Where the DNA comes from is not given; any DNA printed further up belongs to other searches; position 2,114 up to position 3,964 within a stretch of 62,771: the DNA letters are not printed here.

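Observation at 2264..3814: TssG baseplate subunit carries a C-terminal cyclic-nucleotide-binding-like domain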

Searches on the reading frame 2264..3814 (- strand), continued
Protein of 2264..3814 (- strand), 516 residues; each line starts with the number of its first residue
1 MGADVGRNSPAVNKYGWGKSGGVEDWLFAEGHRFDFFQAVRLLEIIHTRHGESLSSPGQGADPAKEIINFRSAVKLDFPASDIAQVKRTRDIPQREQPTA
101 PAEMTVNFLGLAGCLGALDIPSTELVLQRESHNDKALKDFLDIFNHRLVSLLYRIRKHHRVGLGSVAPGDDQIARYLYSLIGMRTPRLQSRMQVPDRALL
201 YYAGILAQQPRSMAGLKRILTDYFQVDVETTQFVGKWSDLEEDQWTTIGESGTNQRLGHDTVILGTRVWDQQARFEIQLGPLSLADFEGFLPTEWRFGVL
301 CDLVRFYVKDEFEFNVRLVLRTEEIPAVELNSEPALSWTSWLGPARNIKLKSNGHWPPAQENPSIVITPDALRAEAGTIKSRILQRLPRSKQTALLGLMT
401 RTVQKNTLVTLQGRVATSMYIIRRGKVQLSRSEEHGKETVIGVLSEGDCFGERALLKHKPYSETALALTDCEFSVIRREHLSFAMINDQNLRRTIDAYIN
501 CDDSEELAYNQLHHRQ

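Call 28: fold_search(model_id=the predicted structure, library=pdb)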
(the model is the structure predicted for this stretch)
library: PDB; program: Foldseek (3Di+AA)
matches with E <= 10: 1295; with E <= 0.001: 608
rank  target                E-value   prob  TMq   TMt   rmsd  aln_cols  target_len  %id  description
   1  3h3z_B                2.4e-09  1.00  0.22  0.47   4.0       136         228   26  Crystal structure of a putative cyclic nucleotide binding protein (spoa0323) from ruegeria pomeroyi dss-3 at 2.35 A re (released 2009-05-05)
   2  4cyd_A                2.6e-09  1.00  0.21  0.46   3.6       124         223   16  GlxR bound to cAMP (released 2014-12-17)
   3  4ev0_A                3.3e-09  1.00  0.23  0.51   3.8       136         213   23  Crystal Structure of Thermus thermophilus Catabolite Activator Protein (released 2012-06-20)
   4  3fx3_A                4.6e-09  1.00  0.22  0.48   4.4       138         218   27  Structure of a putative cAMP-binding regulatory protein from Silicibacter pomeroyi DSS-3 (released 2009-03-24)
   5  5kbf_A                4.9e-09  1.00  0.19  0.34   2.6       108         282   27  cAMP bound PfPKA-R (141-441) (released 2016-10-12)
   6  3fx3_B                4.9e-09  1.00  0.22  0.46   3.9       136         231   26  Structure of a putative cAMP-binding regulatory protein from Silicibacter pomeroyi DSS-3 (released 2009-03-24)
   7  3d0s_B                5.2e-09  1.00  0.23  0.51   3.3       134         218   21  cAMP receptor protein from m.tuberculosis, cAMP-free form (released 2009-02-03)
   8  3h3z_A                5.2e-09  1.00  0.21  0.45   7.2       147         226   26  Crystal structure of a putative cyclic nucleotide binding protein (spoa0323) from ruegeria pomeroyi dss-3 at 2.35 A re (released 2009-05-05)
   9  2pqq_A                5.5e-09  1.00  0.22  0.72   2.7       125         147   18  Structural Genomics, the crystal structure of the N-terminal domain of a transcriptional regulator from Streptomyces c (released 2007-06-05)
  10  2pqq_C                5.9e-09  1.00  0.22  0.74   3.5       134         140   18  Structural Genomics, the crystal structure of the N-terminal domain of a transcriptional regulator from Streptomyces c (released 2007-06-05)
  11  4ev0_D                6.2e-09  1.00  0.22  0.50   3.6       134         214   23  Crystal Structure of Thermus thermophilus Catabolite Activator Protein (released 2012-06-20)
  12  4cyd_D                7.0e-09  1.00  0.21  0.47   3.4       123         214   20  GlxR bound to cAMP (released 2014-12-17)
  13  3r6s_F                7.9e-09  1.00  0.21  0.45   2.8       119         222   19  Crystal structure of GlxR transcription factor from Corynebacterium glutamicum with cAMP (released 2012-03-28)
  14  3i54_D                8.4e-09  1.00  0.20  0.43   3.5       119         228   22  Crystal structure of MtbCRP in complex with cAMP (released 2009-09-08)
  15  3i54_A                8.4e-09  1.00  0.19  0.42   4.6       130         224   18  Crystal structure of MtbCRP in complex with cAMP (released 2009-09-08)
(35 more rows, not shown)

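Call 30: find_encoding_contigs(protein=P0083, flank=10000, max_places=2)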
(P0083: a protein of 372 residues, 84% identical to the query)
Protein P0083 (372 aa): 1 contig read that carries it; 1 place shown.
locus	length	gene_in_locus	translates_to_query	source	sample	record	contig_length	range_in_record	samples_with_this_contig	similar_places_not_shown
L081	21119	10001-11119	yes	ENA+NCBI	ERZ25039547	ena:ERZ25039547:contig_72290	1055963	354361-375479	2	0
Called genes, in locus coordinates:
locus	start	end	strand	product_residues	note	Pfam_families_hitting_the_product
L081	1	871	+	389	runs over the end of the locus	PF14331:IcmF-related_N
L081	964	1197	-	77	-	-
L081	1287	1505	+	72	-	-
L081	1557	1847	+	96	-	-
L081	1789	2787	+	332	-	-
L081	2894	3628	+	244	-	-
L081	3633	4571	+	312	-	PF06812:ImpA_N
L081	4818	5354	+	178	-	PF05591:T6SS_VipA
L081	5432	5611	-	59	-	-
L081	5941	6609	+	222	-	PF05943:VipB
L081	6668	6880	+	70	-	PF18945:VipB_2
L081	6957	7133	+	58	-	PF05638:T6SS_HCP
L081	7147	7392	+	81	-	PF05638:T6SS_HCP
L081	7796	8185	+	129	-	PF04965:GPW_gp25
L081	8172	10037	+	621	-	PF05947:T6SS_TssF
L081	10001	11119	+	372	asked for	PF06996:T6SS_TssG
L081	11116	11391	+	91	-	PF00027:cNMP_binding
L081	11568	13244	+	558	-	PF05954:Phage_GPD, PF04717:Phage_base_V, PF22178:Gp5_trimer_C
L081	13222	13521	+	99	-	-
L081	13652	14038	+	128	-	PF14107:DUF4280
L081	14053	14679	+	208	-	PF05036:SPOR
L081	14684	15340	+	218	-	PF13699:eCIS_core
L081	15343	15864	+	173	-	PF00583:Acetyltransf_1, PF13508:Acetyltransf_7, PF14542:Acetyltransf_CG (weak), PF13673:Acetyltransf_10 (weak)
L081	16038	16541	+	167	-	-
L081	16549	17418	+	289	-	-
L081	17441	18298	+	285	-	-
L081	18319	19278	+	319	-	PF02636:Methyltransf_28 (weak)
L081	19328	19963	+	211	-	PF13181:TPR_8 (faint), PF13432:TPR_16 (faint), PF12895:ANAPC3 (weak), PF13424:TPR_12, PF14559:TPR_19 (weak), PF07719:TPR_2 (weak), PF00515:TPR_1 (weak), PF14853:Fis1_TPR_C (weak)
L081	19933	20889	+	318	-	-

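Call 33: find_homologous_proteins(query=A2, max_evalue=1e-10)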
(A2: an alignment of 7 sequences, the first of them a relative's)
Query A2 (7 sequences) (485 aa, profile of the alignment): 1570 proteins with E <= 1e-10 among 8000 candidates; the best 120 are listed.
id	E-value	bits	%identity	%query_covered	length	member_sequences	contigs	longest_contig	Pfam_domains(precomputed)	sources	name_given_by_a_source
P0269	4.9e-246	835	50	98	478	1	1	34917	PF06996.17,PF00027.36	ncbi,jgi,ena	ncbi:MAG TPA: type VI secretion system baseplate subunit TssG [Pyrinomonadaceae bacterium]|jgi:type 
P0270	7.1e-233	792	49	95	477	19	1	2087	PF06996.17,PF00027.36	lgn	-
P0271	4.6e-229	779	49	97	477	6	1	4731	PF06996.17,PF00027.36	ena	-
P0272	6.2e-229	779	52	95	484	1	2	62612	PF06996.17,PF00027.36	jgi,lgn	jgi:type VI secretion system protein ImpH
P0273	6.3e-228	775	47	95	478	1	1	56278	PF06996.17,PF00027.36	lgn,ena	-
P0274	1.4e-227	774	49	97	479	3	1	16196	PF06996.17,PF00027.36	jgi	jgi:type VI secretion system protein ImpH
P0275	1.5e-227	774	48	97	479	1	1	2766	PF06996.17,PF00027.36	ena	-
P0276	3.2e-227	773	48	95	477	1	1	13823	PF06996.17,PF00027.36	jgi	jgi:type VI secretion system protein ImpH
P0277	1.5e-226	771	48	95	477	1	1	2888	PF06996.17,PF00027.36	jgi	jgi:type VI secretion system protein ImpH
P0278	6.5e-226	769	49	95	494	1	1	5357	PF06996.17,PF00027.36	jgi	jgi:type VI secretion system protein ImpH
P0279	2.4e-225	767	50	97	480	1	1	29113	PF06996.17,PF00027.36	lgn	-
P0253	1.3e-224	764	42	96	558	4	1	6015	PF06996.17,PF00027.36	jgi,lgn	jgi:type VI secretion system protein ImpH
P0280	1.8e-224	764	51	95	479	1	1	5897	PF06996.17,PF00027.36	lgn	-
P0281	3.9e-224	763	49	95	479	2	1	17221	PF06996.17,PF00027.36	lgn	-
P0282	4.2e-224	763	47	98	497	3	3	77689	PF06996.17,PF00027.36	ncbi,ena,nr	ncbi:MAG TPA: type VI secretion system baseplate subunit TssG [Pyrinomonadaceae bacterium]|nr:type V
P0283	8.3e-224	762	94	100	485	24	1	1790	PF06996.17,PF00027.36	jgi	jgi:type VI secretion system protein ImpH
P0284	2.1e-223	760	50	95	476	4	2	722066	PF06996.17,PF00027.36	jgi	-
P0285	4.9e-223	759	43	93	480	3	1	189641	PF06996.17,PF00027.36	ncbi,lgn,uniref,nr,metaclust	ncbi:type VI secretion system baseplate subunit TssG [Candidatus Venteria ishoeyi]|uniref:cAMP-activ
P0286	5.8e-223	759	51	95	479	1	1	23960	PF06996.17,PF00027.36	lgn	-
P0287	3.5e-220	750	46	97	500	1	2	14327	PF06996.17,PF00027.36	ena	-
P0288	2.7e-219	747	48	97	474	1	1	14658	PF06996.17,PF00027.36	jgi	jgi:type VI secretion system protein ImpH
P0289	1.1e-218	745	49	95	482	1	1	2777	PF06996.17,PF00027.36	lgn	-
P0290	2.4e-218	744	49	95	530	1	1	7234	PF06996.17,PF00027.36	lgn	-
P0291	3.6e-218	743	50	97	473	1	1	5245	PF06996.17,PF00027.36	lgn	-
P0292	4.5e-218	743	49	95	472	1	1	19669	PF06996.17,PF00027.36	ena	-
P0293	1.1e-216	738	89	100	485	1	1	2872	PF06996.17,PF00027.36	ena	-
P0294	2.3e-215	734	48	97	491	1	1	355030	PF06996.17,PF00027.36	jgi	jgi:type VI secretion system protein ImpH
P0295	1.2e-211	722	48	97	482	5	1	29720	PF06996.17,PF00027.36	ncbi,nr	ncbi:MAG TPA: type VI secretion system baseplate subunit TssG [Pyrinomonadaceae bacterium]|nr:type V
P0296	1.3e-211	722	47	97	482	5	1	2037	PF06996.17,PF00027.36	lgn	-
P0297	1.6e-211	721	48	95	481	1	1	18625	PF06996.17,PF00027.36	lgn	-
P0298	3.1e-211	720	48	97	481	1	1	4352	PF06996.17,PF00027.36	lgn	-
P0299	6.4e-211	719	47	96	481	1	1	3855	PF06996.17,PF00027.36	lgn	-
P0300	6.9e-211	719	46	95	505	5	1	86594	PF06996.17,PF00027.36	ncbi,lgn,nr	ncbi:MAG: type secretion system protein ImpH [Acidobacteriota bacterium]|nr:type secretion system pr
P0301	1.5e-210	718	47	97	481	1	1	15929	PF06996.17,PF00027.36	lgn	-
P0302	1.5e-210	718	44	95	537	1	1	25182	PF06996.17,PF00027.36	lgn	-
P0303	1.6e-210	718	79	100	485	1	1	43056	PF06996.17,PF00027.36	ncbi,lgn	ncbi:MAG: type VI secretion system baseplate subunit TssG [Candidatus Tectimicrobiota bacterium]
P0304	1.7e-210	718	49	95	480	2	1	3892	PF06996.17,PF00027.36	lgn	-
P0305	4.4e-210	717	48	95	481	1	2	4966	PF06996.17,PF00027.36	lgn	-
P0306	1.5e-209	715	47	97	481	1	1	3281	PF06996.17,PF00027.36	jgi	jgi:type VI secretion system protein ImpH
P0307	2.9e-208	710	47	97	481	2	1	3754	PF06996.17,PF00027.36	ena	-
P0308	9.8e-208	709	48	89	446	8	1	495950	PF06996.17,PF00027.36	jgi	jgi:type VI secretion system protein ImpH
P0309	9.1e-207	706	42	95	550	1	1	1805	PF06996.17,PF00027.36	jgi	jgi:type VI secretion system protein ImpH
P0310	1.8e-206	705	43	95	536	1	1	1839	PF06996.17,PF00027.36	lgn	-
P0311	1.2e-205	702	49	95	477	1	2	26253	PF06996.17,PF00027.36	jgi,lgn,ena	-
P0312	3.2e-205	700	44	95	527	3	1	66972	PF06996.17,PF00027.36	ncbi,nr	ncbi:MAG: type VI secretion system baseplate subunit TssG [Acidobacteria bacterium]|nr:MAG: type VI 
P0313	6.4e-205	699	62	98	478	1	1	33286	PF06996.17,PF00027.36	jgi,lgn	jgi:type VI secretion system protein ImpH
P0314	1.7e-203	695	63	94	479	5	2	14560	PF06996.17,PF00027.36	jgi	jgi:type VI secretion system protein ImpH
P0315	5.2e-203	693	44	95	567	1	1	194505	PF06996.17,PF00027.36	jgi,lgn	jgi:type VI secretion system protein ImpH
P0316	7.6e-203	693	44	95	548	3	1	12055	PF06996.17,PF00027.36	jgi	jgi:type VI secretion system protein ImpH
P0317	8.3e-203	692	43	93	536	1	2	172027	PF06996.17,PF00027.36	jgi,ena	jgi:type VI secretion system protein ImpH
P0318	1.2e-202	692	44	93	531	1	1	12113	PF06996.17,PF00027.36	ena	-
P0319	2.8e-202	691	47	66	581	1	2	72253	PF06996.17,PF00027.36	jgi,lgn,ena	jgi:type VI secretion system protein ImpH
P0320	3.2e-202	691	45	95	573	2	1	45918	PF06996.17,PF00027.36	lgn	-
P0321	2.0e-201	688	42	95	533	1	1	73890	PF06996.17,PF00027.36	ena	-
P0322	3.7e-201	687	46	95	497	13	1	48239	PF06996.17,PF00027.36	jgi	jgi:type VI secretion system protein ImpH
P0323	2.5e-200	684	43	95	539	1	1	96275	PF06996.17,PF00027.36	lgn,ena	-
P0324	3.0e-200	684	53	97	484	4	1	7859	PF06996.17,PF00027.36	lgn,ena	-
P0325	6.2e-200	683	44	95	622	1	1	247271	PF06996.17,PF00027.36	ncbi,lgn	-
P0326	1.0e-199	682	69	95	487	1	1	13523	PF06996.17,PF00027.36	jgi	jgi:type VI secretion system protein ImpH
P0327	1.7e-199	682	44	93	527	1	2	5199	PF06996.17,PF00027.36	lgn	-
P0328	1.3e-198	679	47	95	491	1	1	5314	PF06996.17,PF00027.36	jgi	jgi:type VI secretion system protein ImpH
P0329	2.1e-198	678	43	97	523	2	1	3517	PF06996.17,PF00027.36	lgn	-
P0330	2.7e-198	678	43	95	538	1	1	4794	PF06996.17,PF00027.36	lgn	-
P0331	7.7e-198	676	66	100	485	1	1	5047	PF06996.17,PF00027.36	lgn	-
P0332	8.1e-197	673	43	95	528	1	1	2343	PF06996.17,PF00027.36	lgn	-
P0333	4.2e-195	667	46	93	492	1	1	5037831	PF06996.17,PF00027.36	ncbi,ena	-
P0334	8.2e-195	666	49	97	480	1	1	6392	PF06996.17,PF00027.36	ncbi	-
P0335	1.0e-194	666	49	97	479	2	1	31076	PF06996.17,PF00027.36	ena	-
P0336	1.0e-194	666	46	95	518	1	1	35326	PF06996.17,PF00027.36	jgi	jgi:type VI secretion system protein ImpH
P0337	4.4e-194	664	45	95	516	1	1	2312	PF06996.17,PF00027.36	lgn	-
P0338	2.0e-192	658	45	95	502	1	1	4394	PF06996.17,PF00027.36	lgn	-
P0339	1.1e-191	656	41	94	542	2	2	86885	PF06996.17,PF00027.36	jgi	jgi:type VI secretion system protein ImpH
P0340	2.7e-191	655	41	95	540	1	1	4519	PF06996.17,PF00027.36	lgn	-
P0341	3.5e-191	654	43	95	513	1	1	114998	PF06996.17,PF00027.36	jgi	jgi:type VI secretion system protein ImpH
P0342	4.6e-191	654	49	95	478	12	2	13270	PF06996.17,PF00027.36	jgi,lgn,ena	-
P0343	1.3e-190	652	45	97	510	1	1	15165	PF06996.17,PF00027.36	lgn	-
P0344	5.9e-190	650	46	95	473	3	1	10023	PF06996.17,PF00027.36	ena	-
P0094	1.1e-189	649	38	95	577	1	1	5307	PF06996.17,PF00027.36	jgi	jgi:type VI secretion system protein ImpH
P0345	2.9e-189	648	40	95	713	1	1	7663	PF06996.17,PF00027.36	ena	-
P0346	2.1e-188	645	53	97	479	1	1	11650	PF06996.17,PF00027.36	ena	-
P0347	3.4e-188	644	45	95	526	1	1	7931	PF06996.17,PF00027.36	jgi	jgi:type VI secretion system protein ImpH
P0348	1.1e-187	643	44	95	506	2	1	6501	PF06996.17,PF00027.36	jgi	jgi:type VI secretion system protein ImpH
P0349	3.2e-187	641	45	79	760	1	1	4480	PF06996.17,PF00027.36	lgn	-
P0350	1.1e-186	639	46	96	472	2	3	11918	PF06996.17,PF00027.36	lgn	-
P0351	1.2e-186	639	46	78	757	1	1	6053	PF06996.17,PF00027.36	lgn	-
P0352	2.4e-185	635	45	95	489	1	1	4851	PF06996.17,PF00027.36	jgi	jgi:type VI secretion system protein ImpH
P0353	4.4e-185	634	45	79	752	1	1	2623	PF06996.17,PF00027.36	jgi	-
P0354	6.1e-185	634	54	90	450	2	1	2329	PF06996.17,PF00027.36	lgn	-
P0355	2.2e-183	628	42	94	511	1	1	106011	PF06996.17,PF00027.36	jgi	jgi:type VI secretion system protein ImpH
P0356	2.7e-183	628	45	97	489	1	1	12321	PF06996.17,PF00027.36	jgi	-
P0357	1.8e-181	622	44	95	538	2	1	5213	PF06996.17,PF00027.36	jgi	jgi:type VI secretion system protein ImpH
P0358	4.9e-181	621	48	93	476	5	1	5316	PF06996.17,PF00027.36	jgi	-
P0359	2.3e-180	618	44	95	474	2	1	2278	PF06996.17,PF00027.36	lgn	-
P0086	5.6e-180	617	41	95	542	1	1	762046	PF06996.17,PF00027.36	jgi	jgi:type VI secretion system protein ImpH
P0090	3.0e-179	615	41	94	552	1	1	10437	PF06996.17,PF00027.36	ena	-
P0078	1.2e-177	610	40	94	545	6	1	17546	PF06996.17,PF00027.36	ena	-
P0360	1.4e-177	609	42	89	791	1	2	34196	PF06996.17,PF00027.36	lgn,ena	-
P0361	8.3e-177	607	43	97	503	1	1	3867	PF06996.17,PF00027.36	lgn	-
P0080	1.6e-176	606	41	94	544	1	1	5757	PF06996.17,PF00027.36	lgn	-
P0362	2.2e-176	605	44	97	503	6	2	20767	PF06996.17,PF00027.36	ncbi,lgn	-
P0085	3.4e-176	605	41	95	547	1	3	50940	PF06996.17,PF00027.36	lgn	-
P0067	8.8e-176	603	39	98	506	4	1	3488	PF06996.17,PF00027.36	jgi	jgi:type VI secretion system protein ImpH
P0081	9.1e-176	603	40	95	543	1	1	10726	PF06996.17,PF00027.36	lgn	-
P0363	1.6e-175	603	44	97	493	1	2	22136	PF06996.17,PF00027.36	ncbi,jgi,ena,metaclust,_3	metaclust:\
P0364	2.4e-175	602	43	95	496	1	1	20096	PF06996.17,PF00027.36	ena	-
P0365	3.5e-175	601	43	96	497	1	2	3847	PF06996.17,PF00027.36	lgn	-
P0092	4.8e-175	601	39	94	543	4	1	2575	PF06996.17,PF00027.36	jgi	-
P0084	8.2e-175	600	41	95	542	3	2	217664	PF06996.17,PF00027.36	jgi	jgi:type VI secretion system protein ImpH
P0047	4.0e-174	598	41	96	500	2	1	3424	PF06996.17,PF00027.36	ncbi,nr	ncbi:MAG TPA: type VI secretion system baseplate subunit TssG [Pyrinomonadaceae bacterium]|nr:type V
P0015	4.4e-174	598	41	91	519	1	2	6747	PF06996.17,PF00027.36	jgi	jgi:type VI secretion system protein ImpH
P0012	7.8e-174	597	41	94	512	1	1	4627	PF06996.17,PF00027.36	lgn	-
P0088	8.7e-174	597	39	95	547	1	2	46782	PF06996.17,PF00027.36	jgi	jgi:type VI secretion system protein ImpH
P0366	1.4e-173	596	44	96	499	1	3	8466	PF06996.17,PF00027.36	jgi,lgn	-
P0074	8.7e-173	594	42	94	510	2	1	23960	PF06996.17,PF00027.36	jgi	jgi:type VI secretion system protein ImpH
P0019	3.4e-172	592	40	95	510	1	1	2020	PF06996.17,PF00027.36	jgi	jgi:type VI secretion system protein ImpH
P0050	3.6e-172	591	39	97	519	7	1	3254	PF06996.17,PF00027.36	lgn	-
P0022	4.4e-172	591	38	99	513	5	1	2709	PF06996.17,PF00027.36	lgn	-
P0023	1.5e-171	589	41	90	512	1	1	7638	PF06996.17,PF00027.36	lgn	-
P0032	3.0e-171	588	41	92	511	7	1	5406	PF06996.17,PF00027.36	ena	-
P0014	3.4e-171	588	40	91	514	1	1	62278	PF06996.17,PF00027.36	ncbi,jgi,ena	-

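Call 34: find_encoding_contigs(protein=P0285, flank=10000, max_places=1)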
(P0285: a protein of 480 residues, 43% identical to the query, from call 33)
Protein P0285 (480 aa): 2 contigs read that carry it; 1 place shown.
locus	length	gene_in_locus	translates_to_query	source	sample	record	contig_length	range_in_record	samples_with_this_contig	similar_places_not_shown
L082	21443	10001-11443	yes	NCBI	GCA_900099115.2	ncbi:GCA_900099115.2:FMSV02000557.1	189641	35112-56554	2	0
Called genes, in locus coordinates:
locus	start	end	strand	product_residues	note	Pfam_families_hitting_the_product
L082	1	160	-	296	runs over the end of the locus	PF03994:DUF350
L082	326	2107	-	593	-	PF00072:Response_reg, PF00512:HisKA, PF02518:HATPase_c, PF00072:Response_reg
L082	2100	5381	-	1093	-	PF00989:PAS, PF08447:PAS_3, PF13426:PAS_9, PF00989:PAS, PF08447:PAS_3, PF08448:PAS_4, PF13188:PAS_8, PF13426:PAS_9, +6 more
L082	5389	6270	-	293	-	-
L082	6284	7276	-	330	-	PF00493:MCM (weak), PF20030:bpMoxR, PF07726:AAA_3, PF07728:AAA_5, PF17863:AAA_lid_2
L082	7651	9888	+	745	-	PF13328:HD_4, PF04607:RelA_SpoT, PF02824:TGS, PF19296:RelA_AH, PF28438:RelA_RIS (weak), PF01842:ACT, PF13291:ACT_4, PF22629:ACT_AHAS_ss (weak)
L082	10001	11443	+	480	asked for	PF06996:T6SS_TssG, PF00027:cNMP_binding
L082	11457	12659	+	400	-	-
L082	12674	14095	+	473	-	PF13598:DUF4139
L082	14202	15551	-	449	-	PF22694:CtpB_N-like, PF00595:PDZ, PF13180:PDZ_2, PF17820:PDZ_6, PF03572:Peptidase_S41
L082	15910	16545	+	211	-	PF26303:UPF0323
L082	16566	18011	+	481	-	PF02347:GDC-P (weak), PF00266:Aminotran_5 (weak), PF21478:GcvP2_C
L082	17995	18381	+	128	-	PF01219:DAGK_prokar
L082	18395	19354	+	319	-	PF00890:FAD_binding_2 (faint), PF01266:DAO (faint), PF03486:HI0933_like (faint), PF07992:Pyr_redox_2, PF12831:FAD_oxidored (faint), PF13738:Pyr_redox_3, PF00070:Pyr_redox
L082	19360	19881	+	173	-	PF00994:MoCF_biosynth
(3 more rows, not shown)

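Call 35: find_encoding_contigs(protein=P0303, flank=10000, max_places=1)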
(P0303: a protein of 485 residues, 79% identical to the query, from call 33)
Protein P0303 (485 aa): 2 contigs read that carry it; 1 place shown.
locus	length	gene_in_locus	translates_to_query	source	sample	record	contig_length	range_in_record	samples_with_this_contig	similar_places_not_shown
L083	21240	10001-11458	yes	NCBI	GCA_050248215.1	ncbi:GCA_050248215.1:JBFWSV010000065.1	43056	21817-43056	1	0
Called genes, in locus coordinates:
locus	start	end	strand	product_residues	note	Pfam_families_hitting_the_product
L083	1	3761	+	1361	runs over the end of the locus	PF14331:IcmF-related_N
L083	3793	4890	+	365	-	PF06812:ImpA_N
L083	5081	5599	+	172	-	PF05591:T6SS_VipA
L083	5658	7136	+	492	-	PF05943:VipB, PF18945:VipB_2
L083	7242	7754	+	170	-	PF05638:T6SS_HCP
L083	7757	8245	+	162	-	PF04965:GPW_gp25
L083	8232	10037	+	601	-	PF05947:T6SS_TssF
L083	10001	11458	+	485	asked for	PF06996:T6SS_TssG, PF00027:cNMP_binding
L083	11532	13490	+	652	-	PF05954:Phage_GPD, PF04717:Phage_base_V, PF22178:Gp5_trimer_C, PF06715:Gp5_C (weak)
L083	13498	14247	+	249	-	-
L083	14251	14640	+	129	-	PF14107:DUF4280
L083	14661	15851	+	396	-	PF01464:SLT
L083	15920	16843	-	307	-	PF08240:ADH_N, PF00107:ADH_zinc_N, PF13602:ADH_zinc_N_2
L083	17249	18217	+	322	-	PF00389:2-Hacid_dh, PF02826:2-Hacid_dh_C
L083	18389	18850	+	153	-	PF13452:FAS1_DH_region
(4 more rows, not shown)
